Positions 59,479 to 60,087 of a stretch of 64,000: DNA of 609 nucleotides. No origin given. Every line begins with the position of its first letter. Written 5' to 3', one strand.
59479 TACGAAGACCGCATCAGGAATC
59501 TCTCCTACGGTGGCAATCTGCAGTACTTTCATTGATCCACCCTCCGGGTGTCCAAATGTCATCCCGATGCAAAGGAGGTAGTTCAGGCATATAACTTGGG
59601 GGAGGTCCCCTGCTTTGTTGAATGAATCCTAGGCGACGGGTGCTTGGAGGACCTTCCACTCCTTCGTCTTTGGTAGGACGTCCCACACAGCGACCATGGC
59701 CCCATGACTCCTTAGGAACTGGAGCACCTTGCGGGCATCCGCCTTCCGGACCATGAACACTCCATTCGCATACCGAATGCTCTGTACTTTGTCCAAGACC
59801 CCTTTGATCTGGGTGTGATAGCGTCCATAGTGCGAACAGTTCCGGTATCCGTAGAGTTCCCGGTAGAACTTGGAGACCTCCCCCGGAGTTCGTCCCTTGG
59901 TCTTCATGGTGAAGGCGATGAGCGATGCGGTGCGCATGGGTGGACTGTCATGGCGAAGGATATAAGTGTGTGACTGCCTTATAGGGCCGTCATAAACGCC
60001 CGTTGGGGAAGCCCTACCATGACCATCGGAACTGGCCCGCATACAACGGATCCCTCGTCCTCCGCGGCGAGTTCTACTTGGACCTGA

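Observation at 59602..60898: IS903-like 'transporter' element carrying a passenger gene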

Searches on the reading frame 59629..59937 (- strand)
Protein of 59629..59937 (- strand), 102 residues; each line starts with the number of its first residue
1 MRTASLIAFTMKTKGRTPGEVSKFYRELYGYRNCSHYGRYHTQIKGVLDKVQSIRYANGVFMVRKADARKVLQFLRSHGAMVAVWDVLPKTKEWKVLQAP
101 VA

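Call 14: find_homologous_proteins(query=window:59629-59937:-, max_evalue=0.01)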
Query window:59629-59937:- (102 aa): 7 proteins with E <= 0.01 among 11 candidates.
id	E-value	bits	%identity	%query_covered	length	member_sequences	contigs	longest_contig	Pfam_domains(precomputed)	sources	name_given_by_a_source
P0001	2.2e-62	225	100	100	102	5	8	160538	-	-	-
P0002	5.5e-52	192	85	99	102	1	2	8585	-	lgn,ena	-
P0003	8.7e-50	185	81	100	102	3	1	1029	-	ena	-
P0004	8.7e-48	178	79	100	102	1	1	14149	-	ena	-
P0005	9.7e-36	140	69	88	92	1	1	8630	-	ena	-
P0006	4.2e-28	115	52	100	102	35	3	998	-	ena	-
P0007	3.2e-20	90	47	96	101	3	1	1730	-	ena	-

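Call 15: search_protein_families(library=ncbifam, proteins=[window:59629-59937:-], max_evalue=1)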
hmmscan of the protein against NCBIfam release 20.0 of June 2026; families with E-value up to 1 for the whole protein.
window:59629-59937:- (102 aa): 0 families

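Call 16: find_encoding_contigs(protein=P0001, flank=4000, max_places=8)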
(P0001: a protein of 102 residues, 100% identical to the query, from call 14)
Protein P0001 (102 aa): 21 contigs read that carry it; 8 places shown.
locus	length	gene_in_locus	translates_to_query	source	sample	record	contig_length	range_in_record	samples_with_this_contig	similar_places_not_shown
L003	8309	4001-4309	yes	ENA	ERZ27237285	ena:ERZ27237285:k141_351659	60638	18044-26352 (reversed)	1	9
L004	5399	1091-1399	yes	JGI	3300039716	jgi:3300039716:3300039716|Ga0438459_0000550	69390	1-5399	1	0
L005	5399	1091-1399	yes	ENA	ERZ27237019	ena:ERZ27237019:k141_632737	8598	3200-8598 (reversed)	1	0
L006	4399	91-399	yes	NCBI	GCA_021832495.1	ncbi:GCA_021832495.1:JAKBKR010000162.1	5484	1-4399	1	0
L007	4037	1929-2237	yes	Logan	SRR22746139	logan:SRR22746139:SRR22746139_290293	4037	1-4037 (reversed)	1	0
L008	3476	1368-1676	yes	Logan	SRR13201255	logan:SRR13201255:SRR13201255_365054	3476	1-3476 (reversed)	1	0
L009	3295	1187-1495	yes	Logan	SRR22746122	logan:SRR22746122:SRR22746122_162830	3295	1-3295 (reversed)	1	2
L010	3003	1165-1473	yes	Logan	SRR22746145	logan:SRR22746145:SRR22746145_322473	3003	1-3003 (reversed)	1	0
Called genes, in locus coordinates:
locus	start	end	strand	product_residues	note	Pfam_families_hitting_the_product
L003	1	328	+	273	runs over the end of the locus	PF09754:PAC2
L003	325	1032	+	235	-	-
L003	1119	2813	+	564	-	-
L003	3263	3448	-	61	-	-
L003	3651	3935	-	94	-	-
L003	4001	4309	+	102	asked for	-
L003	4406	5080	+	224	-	-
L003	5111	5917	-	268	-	PF12705:PDDEXK_1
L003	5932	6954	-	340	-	PF08271:Zn_Ribbon_TF, PF00382:TFIIB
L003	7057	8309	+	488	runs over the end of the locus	PF01909:NTP_transf_2, PF09249:tRNA_NucTransf2, PF21133:CAA_C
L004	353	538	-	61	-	-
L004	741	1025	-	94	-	-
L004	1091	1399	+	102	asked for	-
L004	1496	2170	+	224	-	-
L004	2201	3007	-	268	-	PF12705:PDDEXK_1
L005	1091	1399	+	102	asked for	-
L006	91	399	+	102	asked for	-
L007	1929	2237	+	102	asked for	-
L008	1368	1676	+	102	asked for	-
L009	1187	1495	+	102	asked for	-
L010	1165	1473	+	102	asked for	-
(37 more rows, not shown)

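Call 17: find_encoding_contigs(protein=P0002, flank=4000, max_places=4)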
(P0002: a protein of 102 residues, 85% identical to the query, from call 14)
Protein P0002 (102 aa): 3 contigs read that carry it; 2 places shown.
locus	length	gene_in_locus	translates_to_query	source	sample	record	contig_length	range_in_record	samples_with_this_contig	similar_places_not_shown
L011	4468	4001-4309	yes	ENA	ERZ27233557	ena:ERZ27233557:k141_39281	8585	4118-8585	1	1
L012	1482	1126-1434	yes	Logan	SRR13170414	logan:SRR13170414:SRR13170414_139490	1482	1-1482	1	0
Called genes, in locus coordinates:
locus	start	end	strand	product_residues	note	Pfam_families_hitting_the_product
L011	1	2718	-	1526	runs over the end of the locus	PF00801:PKD (faint), PF13573:SprB (faint), PF13927:Ig_3 (faint), PF18911:PKD_4 (faint), PF22352:K319L-like_PKD (faint), PF06832:BiPBP_C (faint), PF07495:Y_Y_Y (faint), PF19077:Big_13 (faint), +2 more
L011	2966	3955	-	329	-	PF13737:DDE_Tnp_1_5 (weak), PF01609:DDE_Tnp_1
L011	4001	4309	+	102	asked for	-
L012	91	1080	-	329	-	PF13737:DDE_Tnp_1_5 (weak), PF01609:DDE_Tnp_1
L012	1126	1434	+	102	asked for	-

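Call 18: find_encoding_contigs(protein=P0004, flank=4000, max_places=4)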
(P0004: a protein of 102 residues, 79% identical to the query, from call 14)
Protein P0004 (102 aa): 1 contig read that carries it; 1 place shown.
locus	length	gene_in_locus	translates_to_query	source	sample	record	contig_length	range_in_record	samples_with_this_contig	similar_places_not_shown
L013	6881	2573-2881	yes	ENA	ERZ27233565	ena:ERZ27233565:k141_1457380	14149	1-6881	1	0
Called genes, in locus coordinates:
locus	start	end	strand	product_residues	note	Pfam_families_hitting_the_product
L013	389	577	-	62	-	-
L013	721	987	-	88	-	PF13692:Glyco_trans_1_4 (faint)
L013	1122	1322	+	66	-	-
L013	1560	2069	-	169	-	PF01609:DDE_Tnp_1 (weak)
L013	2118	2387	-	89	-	-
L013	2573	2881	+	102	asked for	-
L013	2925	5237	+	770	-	-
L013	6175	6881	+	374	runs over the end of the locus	PF13439:Glyco_transf_4, PF13579:Glyco_trans_4_4, PF20706:GT4-conflict (weak), PF00534:Glycos_transf_1, PF13692:Glyco_trans_1_4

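Call 23: find_encoding_contigs(protein=P0006, flank=3000, max_places=4)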
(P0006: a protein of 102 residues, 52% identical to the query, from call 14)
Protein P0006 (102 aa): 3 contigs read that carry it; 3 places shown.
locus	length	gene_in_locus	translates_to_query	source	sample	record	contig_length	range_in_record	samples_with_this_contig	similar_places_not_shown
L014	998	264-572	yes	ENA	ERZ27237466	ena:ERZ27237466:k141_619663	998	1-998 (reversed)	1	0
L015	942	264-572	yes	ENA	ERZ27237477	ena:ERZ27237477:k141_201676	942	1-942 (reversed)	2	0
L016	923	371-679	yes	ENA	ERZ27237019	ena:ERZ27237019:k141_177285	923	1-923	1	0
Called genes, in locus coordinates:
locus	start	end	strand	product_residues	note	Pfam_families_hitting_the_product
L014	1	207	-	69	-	?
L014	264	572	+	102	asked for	-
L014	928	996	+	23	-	?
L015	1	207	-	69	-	?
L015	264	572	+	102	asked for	-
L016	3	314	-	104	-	?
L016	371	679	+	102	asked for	-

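Call 24: find_encoding_contigs(protein=P0007, flank=3000, max_places=4)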
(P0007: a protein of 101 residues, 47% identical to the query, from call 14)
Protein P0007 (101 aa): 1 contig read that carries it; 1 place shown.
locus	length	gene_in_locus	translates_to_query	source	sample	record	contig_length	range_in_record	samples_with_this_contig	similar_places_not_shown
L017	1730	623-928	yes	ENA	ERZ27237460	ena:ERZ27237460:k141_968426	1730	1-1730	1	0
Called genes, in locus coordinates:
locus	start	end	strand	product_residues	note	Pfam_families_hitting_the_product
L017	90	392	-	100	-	-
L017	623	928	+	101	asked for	-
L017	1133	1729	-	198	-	?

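Call 25: find_encoding_contigs(protein=P0005, flank=3000, max_places=4)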
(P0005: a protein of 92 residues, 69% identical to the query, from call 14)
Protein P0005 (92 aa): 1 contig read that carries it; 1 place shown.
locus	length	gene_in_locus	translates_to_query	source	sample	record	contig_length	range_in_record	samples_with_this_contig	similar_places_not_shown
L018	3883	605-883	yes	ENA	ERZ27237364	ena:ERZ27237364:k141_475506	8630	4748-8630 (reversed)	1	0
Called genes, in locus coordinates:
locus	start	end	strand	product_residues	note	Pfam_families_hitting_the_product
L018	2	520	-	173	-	?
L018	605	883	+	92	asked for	-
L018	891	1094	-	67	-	-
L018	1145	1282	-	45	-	-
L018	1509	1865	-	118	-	-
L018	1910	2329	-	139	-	-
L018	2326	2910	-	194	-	-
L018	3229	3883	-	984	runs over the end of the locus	-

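Call 28: search_protein_families(library=ncbifam, proteins=[L012:94-1080:-], max_evalue=0.01)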
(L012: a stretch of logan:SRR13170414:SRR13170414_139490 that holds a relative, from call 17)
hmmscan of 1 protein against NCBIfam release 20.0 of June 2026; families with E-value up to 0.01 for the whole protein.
L012:94-1080:- (329 aa): 1 family
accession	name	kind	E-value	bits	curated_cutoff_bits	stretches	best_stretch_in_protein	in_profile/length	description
NF033579.1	transpos_IS5_2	equivalog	5.8e-47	160.5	140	1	16-306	1-284/289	IS5 family transposase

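Call 29: search_protein_families(library=pfam, proteins=[L012:94-1080:-], max_evalue=0.01)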
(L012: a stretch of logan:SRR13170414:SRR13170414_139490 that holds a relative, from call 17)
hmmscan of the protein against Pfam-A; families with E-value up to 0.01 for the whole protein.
L012:94-1080:- (329 aa): 2 families
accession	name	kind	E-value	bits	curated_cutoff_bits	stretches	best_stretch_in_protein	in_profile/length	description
PF01609.27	DDE_Tnp_1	-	6.9e-10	39.4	23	1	122-307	7-198/200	Transposase DDE domain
PF13737.12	DDE_Tnp_1_5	-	1.9e-07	31.9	28.1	1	28-133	3-111/112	Transposase DDE domain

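Call 30: search_dna_similar(query=L012:94-1080:-, collection=plasmids, mode=protein, max_rows=15)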
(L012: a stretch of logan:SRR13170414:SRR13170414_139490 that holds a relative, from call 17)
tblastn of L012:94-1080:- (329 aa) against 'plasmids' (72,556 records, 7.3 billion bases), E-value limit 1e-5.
The search stops at 5000 records and this limit was reached: more records match than are counted here, and every count below describes the 5000 best-scoring records only.
Records with a match: at least 5000; places in all: 12470; records where one place covers at least 80% of the query: 4910.
Best place of each record, by identity: <60% 5000.
By first word of the organism name: Klebsiella 2462; Escherichia 930; Enterobacter 500; Salmonella 292; Acinetobacter 223; Citrobacter 165; Vibrio 98; Shigella 57; Raoultella 44; Aeromonas 27; and 58 more.
By predicted mobility (MOB-suite, as given by PLSDB): conjugative 2829; non-mobilizable 1273; mobilizable 898.
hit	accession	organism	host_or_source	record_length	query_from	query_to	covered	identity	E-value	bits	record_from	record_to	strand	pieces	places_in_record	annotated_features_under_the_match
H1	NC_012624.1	Sulfolobus islandicus Y.N.15.51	-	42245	16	307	89%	33.1%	2e-40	157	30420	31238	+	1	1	IS5 family transposase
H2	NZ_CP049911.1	Diaphorobacter sp. HDW4A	Hydrophilus acuminatus,single bacterial ...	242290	6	322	96%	27.7%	6e-15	83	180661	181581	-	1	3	IS5 family transposase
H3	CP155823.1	Thioclava sp. 'Guangxiensis'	Bruguiera gymnorhiza,pure ...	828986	10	322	95%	27.1%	2e-12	76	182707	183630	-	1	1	IS5 family transposase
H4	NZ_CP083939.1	Comamonas thiooxydans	single cell,American Alligator's water ...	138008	6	322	96%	26.7%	4e-13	77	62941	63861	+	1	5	IS5-like element ISAav2 family transposase | DUF6012 family protein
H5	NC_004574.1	Ruegeria sp. PR1b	-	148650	1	304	92%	27.6%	3e-11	72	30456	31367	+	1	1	IS5-like element ISRusp1 family transposase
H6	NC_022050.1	Paracoccus aminophilus JCM 7686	-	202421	12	319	94%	27.2%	5e-11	71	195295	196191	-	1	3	IS5 family transposase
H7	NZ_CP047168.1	Ponticoccus alexandrii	-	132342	17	322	93%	27.1%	4e-12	75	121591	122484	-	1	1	IS5 family transposase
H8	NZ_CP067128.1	Paracoccus alcaliphilus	whole organism,soil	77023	17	328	95%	26.4%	1e-11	73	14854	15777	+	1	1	IS5 family transposase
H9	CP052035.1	Aeromonas salmonicida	Sablefish,Isolate Colony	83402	9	314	93%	26.6%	6e-9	86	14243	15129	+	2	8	hypothetical protein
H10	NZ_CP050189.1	Aeromonas salmonicida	Turbo,whole organism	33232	9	314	93%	26.3%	3e-9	87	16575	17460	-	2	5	none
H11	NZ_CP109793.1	Leisingera thetidis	-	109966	3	304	92%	26.6%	3e-11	72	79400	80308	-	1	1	IS5 family transposase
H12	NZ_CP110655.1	Aeromonas salmonicida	Kareius bicoloratus,cell culture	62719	9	314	93%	26.2%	1e-12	76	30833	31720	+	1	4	IS5-like element ISAs4 family transposase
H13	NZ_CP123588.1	Alisedimentitalea scapharcae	Anadara broughtonii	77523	3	304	92%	26.5%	2e-9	67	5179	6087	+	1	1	none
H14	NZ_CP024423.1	Paracoccus yeei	Homo sapiens,single cell,skin swab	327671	17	319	92%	26.4%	2e-10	69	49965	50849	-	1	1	IS5 family transposase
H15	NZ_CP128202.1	Vibrio furnissii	Homo sapiens,stool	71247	10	317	94%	25.9%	5e-12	74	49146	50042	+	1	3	IS5 family transposase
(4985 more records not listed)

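Call 31: get_annotated_region(hit=H1, flank=1500)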
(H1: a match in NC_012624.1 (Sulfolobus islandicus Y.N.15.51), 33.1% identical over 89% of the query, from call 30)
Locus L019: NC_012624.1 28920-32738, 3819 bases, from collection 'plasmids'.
description: Sulfolobus islandicus Y.N.15.51 plasmid pYN01, complete sequence
organism: Sulfolobus islandicus Y.N.15.51 (NCBI taxid 419942)
taxonomy: Archaea; Thermoproteota; Thermoprotei; Sulfolobales; Sulfolobaceae; Sulfolobus; Sulfolobus islandicus; Sulfolobus islandicus Y.N.15.51
host: -; source: -; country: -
typing (MOB-suite, as given by PLSDB): non-mobilizable
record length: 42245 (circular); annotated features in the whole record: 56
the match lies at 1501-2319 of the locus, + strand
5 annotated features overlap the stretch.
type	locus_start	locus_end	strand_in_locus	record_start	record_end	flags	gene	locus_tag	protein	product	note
CDS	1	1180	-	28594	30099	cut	-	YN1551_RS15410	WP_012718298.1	Ig-like domain repeat protein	-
CDS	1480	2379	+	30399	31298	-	-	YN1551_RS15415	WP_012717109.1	IS5 family transposase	-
CDS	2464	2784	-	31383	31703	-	-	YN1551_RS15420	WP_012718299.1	hypothetical protein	-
CDS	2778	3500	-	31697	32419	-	-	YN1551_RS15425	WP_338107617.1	AAA family ATPase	-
CDS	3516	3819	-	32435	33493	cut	-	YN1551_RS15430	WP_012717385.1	ISH3-like element ISSis6 family transposase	GO:0006313 - DNA transposition [Evidence IEA]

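Call 32: search_protein_representatives(protein=window:59629-59937:-)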
Query: 102 residues. Proteins with E-value up to 0.001 (for the whole library): 117; up to 1e-10: 13; up to 1e-30: 0. The best 117 are listed.
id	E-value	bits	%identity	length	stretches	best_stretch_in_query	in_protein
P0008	2.7e-28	114.3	50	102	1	1-100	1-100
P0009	8.8e-23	96.6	29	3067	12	4-68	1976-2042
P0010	1.3e-17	80.0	33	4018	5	34-67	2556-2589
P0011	8.5e-17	77.4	41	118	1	3-96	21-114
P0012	2.6e-16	75.9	43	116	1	5-87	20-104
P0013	1.9e-14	69.9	39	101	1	1-95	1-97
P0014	7.6e-14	68.0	45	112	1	7-84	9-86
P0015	4.5e-13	65.5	43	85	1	2-77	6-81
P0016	6.6e-13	64.9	44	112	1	15-84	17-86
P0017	2.0e-12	63.4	34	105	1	11-98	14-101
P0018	3.2e-12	62.7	39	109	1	14-95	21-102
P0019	6.5e-12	61.8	36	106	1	1-97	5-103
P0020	7.8e-11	58.3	38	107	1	5-95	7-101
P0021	1.5e-10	57.4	37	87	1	20-97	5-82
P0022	5.5e-10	55.6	43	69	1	20-80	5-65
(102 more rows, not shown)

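Call 34: search_protein_families(library=pfam, alignment_id=A1, max_evalue=0.1)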
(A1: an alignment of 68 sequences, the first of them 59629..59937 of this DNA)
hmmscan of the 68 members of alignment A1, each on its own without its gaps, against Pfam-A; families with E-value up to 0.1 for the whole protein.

A. member 1, window:59629-59937:- (102 aa): 1 family
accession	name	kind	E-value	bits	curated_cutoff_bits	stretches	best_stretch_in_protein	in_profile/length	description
PF05939.18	Phage_min_tail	-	0.054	14.3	39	0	60-87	46-74/108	Phage minor tail protein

B. families by the number of members that match (of 68 scanned): 13 families
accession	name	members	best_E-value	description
PF03705.20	CheR_N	1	0.011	CheR methyltransferase, all-alpha domain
PF13380.12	CoA_binding_2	1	0.026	CoA binding domain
PF11090.14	Phage_T7_Gp13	1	0.028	Bacteriophage T7, probable scaffold protein Gp13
PF20803.2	PaaX_M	1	0.028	PaaX protein central Cas2-like domain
PF07048.16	DUF1331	1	0.036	Protein of unknown function (DUF1331)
PF16842.11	RRM_occluded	1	0.045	Occluded RNA-recognition motif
PF09383.16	NIL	1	0.053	NIL domain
PF05939.18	Phage_min_tail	1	0.054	Phage minor tail protein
PF08149.16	BING4CT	1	0.054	BING4CT (NUC141) domain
PF21452.2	Cmr1_like_C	1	0.07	Cmr1-like, C-terminal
PF22138.2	MjAgo_N-like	1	0.075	Archaeal argonaute protein N-terminal domain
PF10552.14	ORF6C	1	0.078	ORF6C domain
PF12709.12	Fungal_TACC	1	0.096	Fungal Transforming acidic coiled-coil (TACC) proteins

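Call 35: search_solved_structures(query=A1, max_evalue=10, show_alignments=2)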
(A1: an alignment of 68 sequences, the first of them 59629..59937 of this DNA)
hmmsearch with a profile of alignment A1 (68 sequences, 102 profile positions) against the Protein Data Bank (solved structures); distinct sequences matched with E-value up to 10: 3.
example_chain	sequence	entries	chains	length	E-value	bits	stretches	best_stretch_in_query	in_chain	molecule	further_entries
7nhn_5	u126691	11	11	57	0.61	13.1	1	13-42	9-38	50S ribosomal protein L32-2 | Large ribosomal subunit protein bL32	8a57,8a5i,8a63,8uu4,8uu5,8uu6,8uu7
8iah_Z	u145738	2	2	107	0.61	13.1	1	60-97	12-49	SH3 domain-binding glutamic acid-rich-like protein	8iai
2ct6_A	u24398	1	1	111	0.66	13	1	60-97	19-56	sh3 domain-binding glutamic acid-rich-like protein 2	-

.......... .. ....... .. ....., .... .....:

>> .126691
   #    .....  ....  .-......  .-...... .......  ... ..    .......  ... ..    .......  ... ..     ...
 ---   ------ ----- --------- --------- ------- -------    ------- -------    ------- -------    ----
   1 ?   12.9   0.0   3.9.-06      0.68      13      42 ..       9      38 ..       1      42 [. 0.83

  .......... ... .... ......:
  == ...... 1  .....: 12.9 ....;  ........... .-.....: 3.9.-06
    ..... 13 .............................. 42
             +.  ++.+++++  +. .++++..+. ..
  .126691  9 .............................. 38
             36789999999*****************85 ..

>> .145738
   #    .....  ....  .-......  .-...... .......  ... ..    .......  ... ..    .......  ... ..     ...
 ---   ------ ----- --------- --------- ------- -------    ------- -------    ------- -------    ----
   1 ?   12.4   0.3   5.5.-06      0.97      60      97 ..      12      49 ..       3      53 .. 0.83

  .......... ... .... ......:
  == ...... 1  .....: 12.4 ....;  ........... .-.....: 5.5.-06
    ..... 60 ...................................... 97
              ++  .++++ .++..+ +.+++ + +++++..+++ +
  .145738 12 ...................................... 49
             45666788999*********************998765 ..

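Call 39: find_related_loci(query=A2, collection=genome_contigs, flank=3000)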
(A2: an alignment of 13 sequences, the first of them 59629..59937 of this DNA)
Query A2 (102 aa) in genome_contigs; peptide patterns used: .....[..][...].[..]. (x = any residue, [..] = any of these).
34 stretches matched a pattern; 10 encode a relative of the query (tblastn E <= 1e-3); 10 distinct loci.
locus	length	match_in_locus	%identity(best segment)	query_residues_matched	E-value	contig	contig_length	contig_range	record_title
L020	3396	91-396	100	1-102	2e-68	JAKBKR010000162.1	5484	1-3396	MAG: bacterium isolate DX1.bin10 NODE_22755_length_5484_cov_1.516147, whole genome shotgun sequence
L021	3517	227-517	54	1-97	7e-27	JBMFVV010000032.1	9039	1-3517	MAG: Thermoplasmata archaeon isolate KM4364-01 NODE_32_length_9039_cov_233.795269, whole genome shotgun sequence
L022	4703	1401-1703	43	1-99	2e-26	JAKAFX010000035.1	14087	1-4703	MAG: Thermoplasmata archaeon isolate WY2.bin136 NODE_6424_length_14087_cov_5.421562, whole genome shotgun sequence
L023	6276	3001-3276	47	4-93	5e-26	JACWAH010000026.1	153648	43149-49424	MAG: Thermoplasmatales archaeon isolate A_EUR_06 k141_483295, whole genome shotgun sequence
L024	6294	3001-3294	46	4-99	6e-25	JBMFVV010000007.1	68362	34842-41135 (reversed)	MAG: Thermoplasmata archaeon isolate KM4364-01 NODE_7_length_68362_cov_330.064114, whole genome shotgun sequence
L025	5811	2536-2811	48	4-93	1e-24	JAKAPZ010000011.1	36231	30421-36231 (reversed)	MAG: Thermoplasmata archaeon isolate YF1.bin96 NODE_1129_length_36231_cov_3.288832, whole genome shotgun sequence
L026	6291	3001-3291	44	4-98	2e-23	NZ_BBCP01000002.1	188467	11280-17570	Thermogymnomonas acidicola JCM 13583, whole genome shotgun sequence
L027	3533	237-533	38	1-97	8e-21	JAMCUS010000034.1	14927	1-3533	MAG: Thermoplasmatota archaeon isolate FK_Sedi_A_Bin.118 NODE_9753_length_14927_cov_9.235, whole genome shotgun sequence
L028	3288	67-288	47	4-75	1e-20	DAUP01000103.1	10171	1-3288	MAG TPA_asm: Ferroplasmaceae archaeon UBA567 UBA567_contig_1487, whole genome shotgun sequence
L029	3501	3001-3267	39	1-87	1e-20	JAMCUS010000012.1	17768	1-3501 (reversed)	MAG: Thermoplasmatota archaeon isolate FK_Sedi_A_Bin.118 NODE_7412_length_17768_cov_10.4894, whole genome shotgun sequen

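Call 42: predict_structure(alignment_id=A1)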
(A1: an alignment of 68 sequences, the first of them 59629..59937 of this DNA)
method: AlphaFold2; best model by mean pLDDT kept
length: 102 residues; sequences in the alignment: 68
mean_pLDDT: 93.8   pTM: 0.80
mean pLDDT of the five models: 93.8, 93.1, 92.5, 91.4, 91.2
residues with pLDDT >= 90: 93; 70-90: 8; 50-70: 1; < 50: 0
segments of 3 or more residues with pLDDT < 50: none
pLDDT, mean of each block of 10 residues (from residue 1): 93 92 96 94 95 93 95 96 96 91 74
secondary structure, 60 per line:
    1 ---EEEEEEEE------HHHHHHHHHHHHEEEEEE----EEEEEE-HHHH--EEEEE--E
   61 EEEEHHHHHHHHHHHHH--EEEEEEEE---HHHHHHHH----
elements in order: E4-11 H18-29 E30-35 E40-45 H47-50 E53-57 E60-64 H65-77 E80-87 H91-98

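Call 46: fold_search(model_id=the predicted structure, library=pdb)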
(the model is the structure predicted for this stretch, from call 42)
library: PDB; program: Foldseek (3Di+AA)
matches with E <= 10: 935; with E <= 0.001: 0
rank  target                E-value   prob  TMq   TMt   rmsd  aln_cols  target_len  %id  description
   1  3opk_A                2.2e-02  0.77  0.37  0.36  13.1       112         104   11  Crystal structure of divalent-cation tolerance protein CutA from Salmonella enterica subsp. enterica serovar Typhimuri (released 2010-10-06)
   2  4y6i_D                2.7e-02  0.77  0.37  0.37  13.2       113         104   11  Crystal structure of E.coli CutA1 E61V/C16A/C39A/C79A mutation (released 2015-09-23)
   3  5g4d                  3.1e-02  0.95  0.40  0.48   4.8        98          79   14  Crystal structure of the Cas2 in T.onnurineus (released 2016-07-27)
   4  3gsd_D                3.5e-02  0.72  0.37  0.36  13.1       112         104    9  2.05 Angstrom structure of a divalent-cation tolerance protein (CutA) from Yersinia pestis (released 2009-04-07)
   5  1naq_B                4.2e-02  0.69  0.38  0.37  13.1       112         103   11  Crystal structure of CUTA1 from E.coli at 1.7 A resolution (released 2003-11-25)
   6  3aa9_A                4.5e-02  0.66  0.37  0.36  13.2       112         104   11  Crystal Structure Analysis of the Mutant CutA1 (E61V) from E. coli (released 2010-08-11)
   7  3aa9_C                4.5e-02  0.66  0.37  0.36  13.2       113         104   10  Crystal Structure Analysis of the Mutant CutA1 (E61V) from E. coli (released 2010-08-11)
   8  7f84_A                4.8e-02  0.94  0.47  0.52   3.8        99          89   11  Crystal structure of CRISPR-associated Cas2c of Leptospira interrogans (released 2022-07-06)
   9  3exc                  5.1e-02  0.91  0.42  0.52   6.9       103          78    9  Structure of the RNA'se SSO8090 from Sulfolobus solfataricus (released 2008-11-11)
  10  3aa9_B                5.5e-02  0.69  0.40  0.40  11.8       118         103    9  Crystal Structure Analysis of the Mutant CutA1 (E61V) from E. coli (released 2010-08-11)
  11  3x3u_A                5.5e-02  0.63  0.37  0.36  13.2       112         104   11  Crystal structure of wild-type of E. coli CutA1 (released 2015-04-15)
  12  1osc_D                5.5e-02  0.57  0.38  0.36  12.1       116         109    9  Crystal structure of rat CUTA1 at 2.15 A resolution (released 2003-11-25)
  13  2zom_B                5.9e-02  0.66  0.40  0.38  12.9       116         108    7  Crystal structure of CutA1 from Oryza sativa (released 2009-05-26)
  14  4y65_C                5.9e-02  0.63  0.37  0.36  13.1       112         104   12  Crystal structure of E.coli CutA1 C16A/C39A/C79A mutation (released 2015-04-15)
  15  4y6i_B                5.9e-02  0.57  0.36  0.34  13.1       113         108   10  Crystal structure of E.coli CutA1 E61V/C16A/C39A/C79A mutation (released 2015-09-23)
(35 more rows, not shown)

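Call 47: search_dna_similar(query=L012:94-1080:-, collection=plasmids, mode=protein, max_rows=25, rows=spread)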
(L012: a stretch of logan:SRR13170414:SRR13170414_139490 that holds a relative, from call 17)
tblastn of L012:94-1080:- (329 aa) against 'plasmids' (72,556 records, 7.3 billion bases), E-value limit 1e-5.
The search stops at 5000 records and this limit was reached: more records match than are counted here, and every count below describes the 5000 best-scoring records only.
Records with a match: at least 5000; places in all: 12470; records where one place covers at least 80% of the query: 4910.
Best place of each record, by identity: <60% 5000.
By first word of the organism name: Klebsiella 2462; Escherichia 930; Enterobacter 500; Salmonella 292; Acinetobacter 223; Citrobacter 165; Vibrio 98; Shigella 57; Raoultella 44; Aeromonas 27; and 58 more.
By predicted mobility (MOB-suite, as given by PLSDB): conjugative 2829; non-mobilizable 1273; mobilizable 898.
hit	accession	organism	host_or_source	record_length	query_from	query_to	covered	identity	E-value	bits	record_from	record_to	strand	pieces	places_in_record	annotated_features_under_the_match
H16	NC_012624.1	Sulfolobus islandicus Y.N.15.51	-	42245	16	307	89%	33.1%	2e-40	157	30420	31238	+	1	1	IS5 family transposase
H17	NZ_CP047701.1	Klebsiella pneumoniae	Rectal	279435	17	327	95%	24.7%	1e-9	67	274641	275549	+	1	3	IS5-like element IS903B family transposase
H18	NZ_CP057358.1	Escherichia fergusonii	culture,Pooled pig faecal samples ...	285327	17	327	95%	24.4%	3e-9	66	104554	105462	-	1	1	IS5-like element IS903B family transposase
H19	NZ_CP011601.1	Phytobacter ursingii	Homo sapiens,Perirectal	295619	17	327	95%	24.4%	4e-9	65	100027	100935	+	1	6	IS5-like element IS903B family transposase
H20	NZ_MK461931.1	Escherichia coli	pig,Pig rectal swab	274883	17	327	95%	24.4%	5e-9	65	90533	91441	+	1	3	IS5-like element IS903B family transposase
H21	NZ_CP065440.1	Klebsiella pneumoniae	Homo sapiens,Taichung Veterans General ...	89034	17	327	95%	24.4%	5e-9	65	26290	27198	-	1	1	IS5-like element IS903B family transposase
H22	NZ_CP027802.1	Klebsiella pneumoniae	cucumber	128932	17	327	95%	24.4%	5e-9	65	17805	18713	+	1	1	IS5-like element IS903B family transposase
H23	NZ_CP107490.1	Klebsiella pneumoniae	Homo sapiens,sputum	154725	17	327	95%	24.4%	5e-9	65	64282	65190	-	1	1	IS5-like element IS903B family transposase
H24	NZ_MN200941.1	Escherichia coli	-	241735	17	327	95%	24.4%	5e-9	65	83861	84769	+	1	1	IS5-like element IS903B family transposase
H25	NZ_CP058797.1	Shigella flexneri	Stanley WWTPs_8 WWTPs influent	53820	17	327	95%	24.4%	5e-9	65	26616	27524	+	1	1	IS5-like element IS903B family transposase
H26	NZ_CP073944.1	Escherichia coli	Poultry,pure culture,Cloacal sample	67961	17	327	95%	24.4%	1e-8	64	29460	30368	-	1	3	IS5-like element IS903 family transposase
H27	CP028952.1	Klebsiella aerogenes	-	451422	17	327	95%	24.4%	4e-7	59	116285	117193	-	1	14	IS5/IS1182 family transposase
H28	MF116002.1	uncultured bacterium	-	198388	17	327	95%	24.1%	2e-8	64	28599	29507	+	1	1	Mobile element protein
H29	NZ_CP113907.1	Klebsiella michiganensis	Homo sapiens,Culture,Rectal swab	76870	17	327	95%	24.1%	2e-8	63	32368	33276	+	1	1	IS5-like element IS903B family transposase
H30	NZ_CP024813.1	Enterobacter sp. CRENT-193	Homo sapiens,wound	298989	17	327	95%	24.1%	5e-8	62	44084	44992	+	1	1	IS5-like element IS903B family transposase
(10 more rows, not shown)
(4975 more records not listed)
